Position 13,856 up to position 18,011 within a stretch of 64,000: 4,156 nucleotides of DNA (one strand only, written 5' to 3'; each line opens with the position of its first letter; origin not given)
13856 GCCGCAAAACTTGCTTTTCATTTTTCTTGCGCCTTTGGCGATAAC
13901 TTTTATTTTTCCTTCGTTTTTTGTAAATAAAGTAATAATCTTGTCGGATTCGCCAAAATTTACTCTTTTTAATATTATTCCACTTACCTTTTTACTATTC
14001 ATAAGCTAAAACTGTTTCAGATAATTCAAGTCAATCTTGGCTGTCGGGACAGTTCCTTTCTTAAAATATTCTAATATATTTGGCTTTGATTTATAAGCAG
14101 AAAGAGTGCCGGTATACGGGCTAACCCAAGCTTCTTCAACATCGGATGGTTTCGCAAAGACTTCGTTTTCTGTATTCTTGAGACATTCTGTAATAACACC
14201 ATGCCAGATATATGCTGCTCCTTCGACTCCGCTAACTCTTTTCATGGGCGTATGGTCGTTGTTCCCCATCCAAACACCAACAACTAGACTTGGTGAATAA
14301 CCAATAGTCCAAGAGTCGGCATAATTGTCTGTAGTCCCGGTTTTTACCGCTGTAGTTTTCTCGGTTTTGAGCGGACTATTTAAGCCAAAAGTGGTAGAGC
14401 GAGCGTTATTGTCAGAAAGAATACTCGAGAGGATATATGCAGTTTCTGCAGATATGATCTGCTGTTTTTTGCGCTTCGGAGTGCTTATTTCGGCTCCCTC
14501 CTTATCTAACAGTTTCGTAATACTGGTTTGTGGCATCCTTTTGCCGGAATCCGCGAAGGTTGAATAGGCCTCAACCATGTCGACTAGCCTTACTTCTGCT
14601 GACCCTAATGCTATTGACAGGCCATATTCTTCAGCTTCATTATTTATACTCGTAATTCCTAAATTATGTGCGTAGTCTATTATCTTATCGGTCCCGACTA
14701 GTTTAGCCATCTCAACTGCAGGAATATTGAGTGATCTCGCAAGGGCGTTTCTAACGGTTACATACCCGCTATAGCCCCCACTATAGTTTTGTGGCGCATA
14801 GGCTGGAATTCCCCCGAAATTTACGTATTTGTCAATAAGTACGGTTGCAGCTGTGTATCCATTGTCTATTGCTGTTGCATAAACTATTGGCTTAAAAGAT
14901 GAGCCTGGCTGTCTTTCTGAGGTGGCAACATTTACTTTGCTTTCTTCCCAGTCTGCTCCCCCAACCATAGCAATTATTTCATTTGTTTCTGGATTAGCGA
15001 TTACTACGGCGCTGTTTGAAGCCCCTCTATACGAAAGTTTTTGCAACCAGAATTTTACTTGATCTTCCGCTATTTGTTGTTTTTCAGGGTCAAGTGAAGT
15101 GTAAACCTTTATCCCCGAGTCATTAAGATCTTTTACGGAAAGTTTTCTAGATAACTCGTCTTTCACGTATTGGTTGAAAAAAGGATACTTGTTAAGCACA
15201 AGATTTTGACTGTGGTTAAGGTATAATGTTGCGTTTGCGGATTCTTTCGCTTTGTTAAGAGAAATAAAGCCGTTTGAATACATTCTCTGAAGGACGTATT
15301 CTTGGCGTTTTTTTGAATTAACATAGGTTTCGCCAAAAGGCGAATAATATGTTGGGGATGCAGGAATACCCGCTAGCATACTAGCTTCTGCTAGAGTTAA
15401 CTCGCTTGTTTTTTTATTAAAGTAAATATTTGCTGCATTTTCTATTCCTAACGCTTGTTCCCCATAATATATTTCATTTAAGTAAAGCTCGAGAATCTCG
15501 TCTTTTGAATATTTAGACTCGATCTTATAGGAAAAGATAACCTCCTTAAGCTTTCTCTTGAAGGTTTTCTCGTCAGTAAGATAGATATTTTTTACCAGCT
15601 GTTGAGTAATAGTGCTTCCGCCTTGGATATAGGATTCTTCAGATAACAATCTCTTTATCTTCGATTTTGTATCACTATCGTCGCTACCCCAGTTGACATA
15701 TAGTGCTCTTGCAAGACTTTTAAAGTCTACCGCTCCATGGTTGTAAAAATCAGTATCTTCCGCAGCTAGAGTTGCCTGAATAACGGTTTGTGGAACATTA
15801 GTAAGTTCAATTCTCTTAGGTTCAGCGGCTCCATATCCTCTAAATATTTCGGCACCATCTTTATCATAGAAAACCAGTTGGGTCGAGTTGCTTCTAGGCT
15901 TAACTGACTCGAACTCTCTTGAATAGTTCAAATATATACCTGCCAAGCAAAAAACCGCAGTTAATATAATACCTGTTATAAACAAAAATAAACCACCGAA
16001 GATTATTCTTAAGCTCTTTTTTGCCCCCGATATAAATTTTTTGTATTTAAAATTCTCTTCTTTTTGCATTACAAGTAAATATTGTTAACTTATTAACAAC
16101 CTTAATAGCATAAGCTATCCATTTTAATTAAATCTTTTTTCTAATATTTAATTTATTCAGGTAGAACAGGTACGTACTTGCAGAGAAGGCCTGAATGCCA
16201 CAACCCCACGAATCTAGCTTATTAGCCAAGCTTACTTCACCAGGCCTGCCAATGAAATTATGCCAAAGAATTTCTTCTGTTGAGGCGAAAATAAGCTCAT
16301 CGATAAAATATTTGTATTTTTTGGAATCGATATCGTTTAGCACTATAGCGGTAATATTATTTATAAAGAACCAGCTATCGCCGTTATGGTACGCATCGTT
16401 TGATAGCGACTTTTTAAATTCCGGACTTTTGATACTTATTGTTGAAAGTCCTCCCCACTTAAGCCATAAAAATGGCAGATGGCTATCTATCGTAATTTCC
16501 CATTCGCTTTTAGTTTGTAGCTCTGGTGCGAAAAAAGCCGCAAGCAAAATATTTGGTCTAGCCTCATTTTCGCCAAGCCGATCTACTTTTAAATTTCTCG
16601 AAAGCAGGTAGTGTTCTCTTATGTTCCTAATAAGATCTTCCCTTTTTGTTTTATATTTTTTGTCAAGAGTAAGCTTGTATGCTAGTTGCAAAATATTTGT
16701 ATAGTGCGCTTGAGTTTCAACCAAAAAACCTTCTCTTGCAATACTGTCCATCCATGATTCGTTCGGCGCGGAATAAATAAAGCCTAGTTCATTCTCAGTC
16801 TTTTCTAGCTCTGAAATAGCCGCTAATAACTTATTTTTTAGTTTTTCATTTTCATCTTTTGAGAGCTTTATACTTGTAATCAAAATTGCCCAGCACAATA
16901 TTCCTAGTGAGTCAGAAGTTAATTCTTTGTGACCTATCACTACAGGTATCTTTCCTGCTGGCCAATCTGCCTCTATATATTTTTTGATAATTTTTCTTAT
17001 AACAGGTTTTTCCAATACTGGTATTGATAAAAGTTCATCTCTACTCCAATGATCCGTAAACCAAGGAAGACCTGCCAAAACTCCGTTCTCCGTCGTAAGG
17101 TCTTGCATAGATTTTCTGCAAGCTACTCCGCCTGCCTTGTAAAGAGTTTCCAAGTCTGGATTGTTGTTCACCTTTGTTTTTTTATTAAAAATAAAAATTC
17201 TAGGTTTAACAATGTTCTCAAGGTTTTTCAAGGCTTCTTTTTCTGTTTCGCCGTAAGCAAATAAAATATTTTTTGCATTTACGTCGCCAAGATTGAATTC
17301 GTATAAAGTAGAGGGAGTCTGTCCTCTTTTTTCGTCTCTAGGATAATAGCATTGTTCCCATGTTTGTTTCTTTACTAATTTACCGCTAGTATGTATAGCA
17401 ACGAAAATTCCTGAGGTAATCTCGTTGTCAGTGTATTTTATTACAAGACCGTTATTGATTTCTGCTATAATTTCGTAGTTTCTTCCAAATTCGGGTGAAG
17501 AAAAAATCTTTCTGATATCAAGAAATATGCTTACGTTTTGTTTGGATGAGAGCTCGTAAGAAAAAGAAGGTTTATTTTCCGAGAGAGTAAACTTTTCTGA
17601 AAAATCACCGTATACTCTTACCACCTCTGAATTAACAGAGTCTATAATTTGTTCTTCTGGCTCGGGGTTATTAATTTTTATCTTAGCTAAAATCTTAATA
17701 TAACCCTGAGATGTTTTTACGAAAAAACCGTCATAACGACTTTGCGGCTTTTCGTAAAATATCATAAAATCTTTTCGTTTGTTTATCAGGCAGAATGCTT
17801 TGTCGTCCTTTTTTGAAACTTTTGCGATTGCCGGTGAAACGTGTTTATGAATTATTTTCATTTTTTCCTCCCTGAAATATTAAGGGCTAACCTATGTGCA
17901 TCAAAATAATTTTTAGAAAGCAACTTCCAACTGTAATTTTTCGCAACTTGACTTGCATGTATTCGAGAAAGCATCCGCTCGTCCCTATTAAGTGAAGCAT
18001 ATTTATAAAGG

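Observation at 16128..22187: Glycogen cluster with a eukaryotic-type GT3 and a bacterial-type GlgA-like synthase, plus GH57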

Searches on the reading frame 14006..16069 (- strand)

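Call 60: search_protein_families(library=pfam, proteins=[window:14006-16069:-], max_evalue=0.0001)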
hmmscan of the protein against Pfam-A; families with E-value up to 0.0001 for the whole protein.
window:14006-16069:- (687 aa): 2 families
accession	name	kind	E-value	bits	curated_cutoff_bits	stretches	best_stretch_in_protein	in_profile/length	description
PF00912.28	Transgly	-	2.2e-56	190.5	27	1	83-263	13-177/178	Transglycosylase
PF00905.27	Transpeptidase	-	1.4e-24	87.3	22.1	1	354-594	2-267/299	Penicillin binding protein transpeptidase domain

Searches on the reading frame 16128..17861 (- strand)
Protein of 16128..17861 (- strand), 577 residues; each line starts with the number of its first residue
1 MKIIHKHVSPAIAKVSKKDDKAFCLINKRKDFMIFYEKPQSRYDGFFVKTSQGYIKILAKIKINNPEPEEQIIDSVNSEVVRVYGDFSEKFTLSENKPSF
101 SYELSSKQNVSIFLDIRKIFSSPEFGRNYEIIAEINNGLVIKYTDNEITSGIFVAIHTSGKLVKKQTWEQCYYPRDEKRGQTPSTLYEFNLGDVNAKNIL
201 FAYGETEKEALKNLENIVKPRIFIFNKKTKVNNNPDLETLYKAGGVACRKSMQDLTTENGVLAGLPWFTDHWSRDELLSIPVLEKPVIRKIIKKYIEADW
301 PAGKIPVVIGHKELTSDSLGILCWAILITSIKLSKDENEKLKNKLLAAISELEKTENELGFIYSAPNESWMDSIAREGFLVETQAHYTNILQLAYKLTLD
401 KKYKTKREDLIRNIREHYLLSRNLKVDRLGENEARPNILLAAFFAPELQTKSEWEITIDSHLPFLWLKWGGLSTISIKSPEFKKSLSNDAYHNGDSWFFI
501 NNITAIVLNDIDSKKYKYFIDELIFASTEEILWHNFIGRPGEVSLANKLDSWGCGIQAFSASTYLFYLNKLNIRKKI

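Call 4: search_protein_families(library=pfam, proteins=[window:16128-17861:-], max_evalue=0.01)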
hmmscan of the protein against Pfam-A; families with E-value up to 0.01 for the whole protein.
window:16128-17861:- (577 aa): 1 family
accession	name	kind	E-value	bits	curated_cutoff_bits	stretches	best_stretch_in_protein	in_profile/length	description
PF06202.20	GDE_C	-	3.8e-10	39.7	21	1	375-563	157-364/367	Amylo-alpha-1,6-glucosidase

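Call 5: search_protein_families(library=ncbifam, proteins=[window:16128-17861:-], max_evalue=0.01)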
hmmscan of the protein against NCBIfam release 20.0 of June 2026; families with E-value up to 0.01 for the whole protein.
window:16128-17861:- (577 aa): 0 families

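Call 9: search_solved_structures(query=window:16128-17861:-, max_evalue=1)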
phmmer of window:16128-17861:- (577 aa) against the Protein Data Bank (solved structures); distinct sequences matched with E-value up to 1: 0.

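Call 26: list_cluster_members(proteins=[window:16128-17861:-, window:17858-19654:-, window:19673-20926:-, window:20919-22187:-, window:4905-7535:-])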
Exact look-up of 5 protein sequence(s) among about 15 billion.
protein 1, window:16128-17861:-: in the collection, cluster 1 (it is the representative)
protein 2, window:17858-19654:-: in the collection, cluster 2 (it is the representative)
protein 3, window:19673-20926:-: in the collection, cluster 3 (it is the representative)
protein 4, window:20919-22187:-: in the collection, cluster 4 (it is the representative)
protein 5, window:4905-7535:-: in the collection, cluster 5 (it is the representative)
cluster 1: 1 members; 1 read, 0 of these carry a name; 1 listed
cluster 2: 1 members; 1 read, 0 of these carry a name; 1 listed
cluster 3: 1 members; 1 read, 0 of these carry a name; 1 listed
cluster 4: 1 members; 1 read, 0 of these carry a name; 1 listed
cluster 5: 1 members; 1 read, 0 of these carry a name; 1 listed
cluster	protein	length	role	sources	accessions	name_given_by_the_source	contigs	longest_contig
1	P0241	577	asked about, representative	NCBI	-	-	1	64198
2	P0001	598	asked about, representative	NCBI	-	-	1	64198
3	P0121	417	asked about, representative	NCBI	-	-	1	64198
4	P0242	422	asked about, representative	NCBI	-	-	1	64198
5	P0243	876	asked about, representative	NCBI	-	-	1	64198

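Call 39: search_solved_structures(query=A3, max_evalue=1e-8, show_alignments=0)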
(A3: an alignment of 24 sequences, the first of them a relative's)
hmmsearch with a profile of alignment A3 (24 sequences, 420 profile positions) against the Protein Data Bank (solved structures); distinct sequences matched with E-value up to 1e-8: 61 (the best 60 are shown).
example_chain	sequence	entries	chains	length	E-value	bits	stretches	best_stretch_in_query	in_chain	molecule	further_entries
6tvp_A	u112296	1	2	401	1.3e-29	106.6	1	116-413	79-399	Alpha-maltose-1-phosphate synthase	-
5d00_A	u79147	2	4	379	2.3e-28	102.6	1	118-412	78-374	N-acetyl-alpha-D-glucosaminyl L-malate synthase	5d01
3c4q_A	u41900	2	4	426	2.6e-26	95.8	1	113-417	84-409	Predicted glycosyltransferases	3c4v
3c48_A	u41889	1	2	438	2.8e-26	95.7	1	113-417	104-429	Predicted glycosyltransferases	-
2jjm_A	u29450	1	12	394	6.8e-26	94.4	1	118-418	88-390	GLYCOSYL TRANSFERASE, GROUP 1 FAMILY PROTEIN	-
3mbo_A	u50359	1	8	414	9e-26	94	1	118-418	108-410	Glycosyltransferase, group 1 family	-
3fro_A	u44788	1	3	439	1.9e-25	93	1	131-414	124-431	GlgA glycogen synthase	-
2bis_A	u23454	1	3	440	1.9e-25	92.9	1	131-414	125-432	GLGA GLYCOGEN SYNTHASE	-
3l01_A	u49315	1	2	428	7.3e-25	91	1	131-410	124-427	GlgA glycogen synthase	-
6d9t_A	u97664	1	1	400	3.7e-21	78.8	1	118-417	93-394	Glycosyl transferase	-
6n1x_A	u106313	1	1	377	7e-21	77.9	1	118-396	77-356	Glycosyltransferase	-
6kih_A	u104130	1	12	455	1.7e-19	73.4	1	175-415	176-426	Tll1590 protein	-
4n9w_A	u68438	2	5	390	1.7e-17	66.7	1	125-413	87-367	GDP-mannose-dependent alpha-(1-2)-phosphatidylinositol mannosyltransferase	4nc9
2gej_A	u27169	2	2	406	2e-17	66.5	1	126-413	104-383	PHOSPHATIDYLINOSITOL MANNOSYLTRANSFERASE (PimA)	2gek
7qnt_AAA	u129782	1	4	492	5.6e-16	61.7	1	156-394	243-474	TarM(Se)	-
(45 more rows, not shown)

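Call 54: search_solved_structures(query=A4, max_evalue=1, show_alignments=2)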
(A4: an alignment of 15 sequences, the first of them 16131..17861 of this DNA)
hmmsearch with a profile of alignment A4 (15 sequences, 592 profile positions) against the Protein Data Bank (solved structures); distinct sequences matched with E-value up to 1: 13.
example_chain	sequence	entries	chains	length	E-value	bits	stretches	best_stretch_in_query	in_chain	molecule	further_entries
11tn_A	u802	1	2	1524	9.5e-07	30.8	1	255-343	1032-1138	Glycogen debranching enzyme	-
5d0f_A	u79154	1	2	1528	9.6e-07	30.8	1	255-343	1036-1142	Uncharacterized protein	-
5d06_A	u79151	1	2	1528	9.6e-07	30.8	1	255-343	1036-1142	Uncharacterized protein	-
7ekx_A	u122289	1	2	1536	9.8e-07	30.8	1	255-343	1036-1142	4-alpha-glucanotransferase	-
7ekw_A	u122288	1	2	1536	9.8e-07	30.8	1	255-343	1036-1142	4-alpha-glucanotransferase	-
7eim_A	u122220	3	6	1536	9.8e-07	30.8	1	255-343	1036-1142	4-alpha-glucanotransferase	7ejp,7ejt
7eku_A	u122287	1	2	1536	9.8e-07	30.7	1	255-343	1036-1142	4-alpha-glucanotransferase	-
8zeq_A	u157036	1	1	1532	1.3e-05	27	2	446-517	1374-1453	Glycogen debranching enzyme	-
6ai7_A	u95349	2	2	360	0.087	14.4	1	266-297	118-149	4-hydroxymandelate oxidase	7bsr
5zzx_A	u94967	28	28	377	0.093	14.3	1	266-297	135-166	4-hydroxymandelate oxidase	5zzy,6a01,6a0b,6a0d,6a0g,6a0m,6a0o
5zzp_A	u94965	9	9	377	0.2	13.2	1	266-297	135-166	4-hydroxymandelate oxidase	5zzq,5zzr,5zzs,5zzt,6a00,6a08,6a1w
6a3t_A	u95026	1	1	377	0.23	13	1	266-297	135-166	4-hydroxymandelate oxidase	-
5zzz_A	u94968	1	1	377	0.29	12.7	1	266-297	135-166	4-hydroxymandelate oxidase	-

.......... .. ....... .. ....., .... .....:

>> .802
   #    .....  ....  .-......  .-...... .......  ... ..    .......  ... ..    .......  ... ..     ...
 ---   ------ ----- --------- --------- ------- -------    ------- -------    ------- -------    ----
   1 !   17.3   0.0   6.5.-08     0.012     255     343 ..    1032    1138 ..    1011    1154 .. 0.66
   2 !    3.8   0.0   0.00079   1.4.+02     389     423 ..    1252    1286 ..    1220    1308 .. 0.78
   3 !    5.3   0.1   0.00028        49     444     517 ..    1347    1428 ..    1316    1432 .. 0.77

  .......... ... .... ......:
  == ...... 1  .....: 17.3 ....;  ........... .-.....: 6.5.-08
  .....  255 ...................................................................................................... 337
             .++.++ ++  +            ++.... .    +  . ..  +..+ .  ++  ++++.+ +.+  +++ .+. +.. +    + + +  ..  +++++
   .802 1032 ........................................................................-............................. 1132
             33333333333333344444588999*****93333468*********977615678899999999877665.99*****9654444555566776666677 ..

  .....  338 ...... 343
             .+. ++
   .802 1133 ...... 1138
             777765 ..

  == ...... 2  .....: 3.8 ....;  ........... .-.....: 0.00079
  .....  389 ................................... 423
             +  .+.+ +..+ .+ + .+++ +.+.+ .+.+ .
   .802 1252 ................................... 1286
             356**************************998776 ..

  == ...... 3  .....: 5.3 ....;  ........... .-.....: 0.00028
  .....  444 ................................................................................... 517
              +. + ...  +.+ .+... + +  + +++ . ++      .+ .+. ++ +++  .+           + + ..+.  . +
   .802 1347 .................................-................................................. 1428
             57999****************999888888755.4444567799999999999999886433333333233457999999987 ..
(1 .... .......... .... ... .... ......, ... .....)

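Call 58: search_protein_families(library=ncbifam, proteins=[window:16128-17861:-], max_evalue=0.001)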
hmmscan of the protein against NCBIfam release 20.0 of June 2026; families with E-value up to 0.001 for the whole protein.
window:16128-17861:- (577 aa): 0 families

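Call 84: predict_structure(alignment_id=A3)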
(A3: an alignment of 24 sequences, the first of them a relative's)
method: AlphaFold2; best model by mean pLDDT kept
length: 422 residues; sequences in the alignment: 24
mean_pLDDT: 85.4   pTM: 0.85
mean pLDDT of the five models: 85.4, 85.0, 84.6, 82.7, 82.0
residues with pLDDT >= 90: 252; 70-90: 99; 50-70: 56; < 50: 15
segments of 3 or more residues with pLDDT < 50: 1-4, 89-96
pLDDT, mean of each block of 10 residues (from residue 1): 63 86 81 96 93 89 79 56 52 45 54 70 93 97 94 97 95 70 91 96 93 97 91 90 91 74 95 92 82 92 84 93 80 88 93 91 92 97 96 94 97 91 59
secondary structure, 60 per line:
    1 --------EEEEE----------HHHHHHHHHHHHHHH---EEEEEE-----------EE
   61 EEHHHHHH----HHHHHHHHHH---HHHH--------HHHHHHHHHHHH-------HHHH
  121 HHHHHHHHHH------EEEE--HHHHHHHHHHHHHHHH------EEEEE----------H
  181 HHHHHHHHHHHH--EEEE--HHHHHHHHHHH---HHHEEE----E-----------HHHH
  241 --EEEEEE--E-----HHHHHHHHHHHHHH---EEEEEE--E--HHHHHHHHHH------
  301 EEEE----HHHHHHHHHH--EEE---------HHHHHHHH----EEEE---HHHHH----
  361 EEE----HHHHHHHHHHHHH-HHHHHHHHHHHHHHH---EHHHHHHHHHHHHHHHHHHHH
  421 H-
elements in order: E9-13 H24-38 E42-47 E59-62 H63-68 H73-82 H86-89 H98-109 H117-130 E137-140 H143-158 E165-169 H180-192 E195-198 H201-211 E218-220 H237-240 E243-248 H257-270 E274-279 H285-294 E301-304 H309-318 E321-323 H333-340 E345-348 H352-356 E361-363 H368-380 H382-396 H401-421

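Call 86: fold_search(model_id=the predicted structure, library=pdb)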
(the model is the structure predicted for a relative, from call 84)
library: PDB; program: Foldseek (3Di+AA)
matches with E <= 10: 1878; with E <= 0.001: 509
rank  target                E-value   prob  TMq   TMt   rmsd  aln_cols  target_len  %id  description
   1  3c48_A                2.7e-20  1.00  0.43  0.45  10.9       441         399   18  Structure of the retaining glycosyltransferase MshA: The first step in mycothiol biosynthesis. Organism: Corynebacteri (released 2008-03-25)
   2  6n1x                  3.6e-20  1.00  0.73  0.81   4.3       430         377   19  BshA from Staphylococcus aureus complexed with UDP and N-acetylglucosamine (released 2019-08-21)
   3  3c48_B                9.8e-20  1.00  0.42  0.45  11.0       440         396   18  Structure of the retaining glycosyltransferase MshA: The first step in mycothiol biosynthesis. Organism: Corynebacteri (released 2008-03-25)
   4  6tvp_A                1.3e-19  1.00  0.67  0.72   5.1       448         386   21  Structure of Mycobacterium smegmatis alpha-maltose-1-phosphate synthase GlgM (released 2020-04-22)
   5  6d9t                  1.4e-19  1.00  0.73  0.81   4.3       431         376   19  BshA from Staphylococcus aureus complexed with UDP (released 2019-05-08)
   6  3l01_A                1.4e-19  1.00  0.63  0.63   7.6       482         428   21  Crystal structure of monomeric glycogen synthase from Pyrococcus abyssi (released 2010-12-29)
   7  3c4q_A                1.5e-19  1.00  0.71  0.76   4.3       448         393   18  Structure of the retaining glycosyltransferase MshA : The first step in mycothiol biosynthesis. Organism : Corynebacte (released 2008-04-01)
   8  5d01_B                5.0e-19  1.00  0.70  0.82   4.6       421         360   21  Crystal structure of BshA from B. subtilis complexed with N-acetylglucosaminyl-malate (released 2016-09-07)
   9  5d01_A                5.2e-19  1.00  0.70  0.81   3.9       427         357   20  Crystal structure of BshA from B. subtilis complexed with N-acetylglucosaminyl-malate (released 2016-09-07)
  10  2bis_A                5.6e-19  1.00  0.64  0.61   7.8       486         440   21  Structure of glycogen synthase from Pyrococcus abyssi (released 2005-11-28)
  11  3fro_A                5.6e-19  1.00  0.61  0.59   8.1       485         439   21  Crystal structure of Pyrococcus abyssi glycogen synthase with open and closed conformations (released 2010-01-12)
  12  6tvp_B                6.2e-19  1.00  0.63  0.67   5.8       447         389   21  Structure of Mycobacterium smegmatis alpha-maltose-1-phosphate synthase GlgM (released 2020-04-22)
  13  5d00_B                6.6e-19  1.00  0.70  0.81   3.9       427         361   20  Crystal structure of BshA from B. subtilis complexed with N-acetylglucosaminyl-malate and UMP (released 2016-09-07)
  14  7qsg_A                7.3e-19  1.00  0.65  0.71   6.5       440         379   19  Methylmannose polysaccharide mannosyltransferase from M. hassiacum (released 2023-01-25)
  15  3mbo_A                1.0e-18  1.00  0.73  0.82   4.3       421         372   19  Crystal Structure of the Glycosyltransferase BaBshA bound with UDP and L-malate (released 2010-09-29)
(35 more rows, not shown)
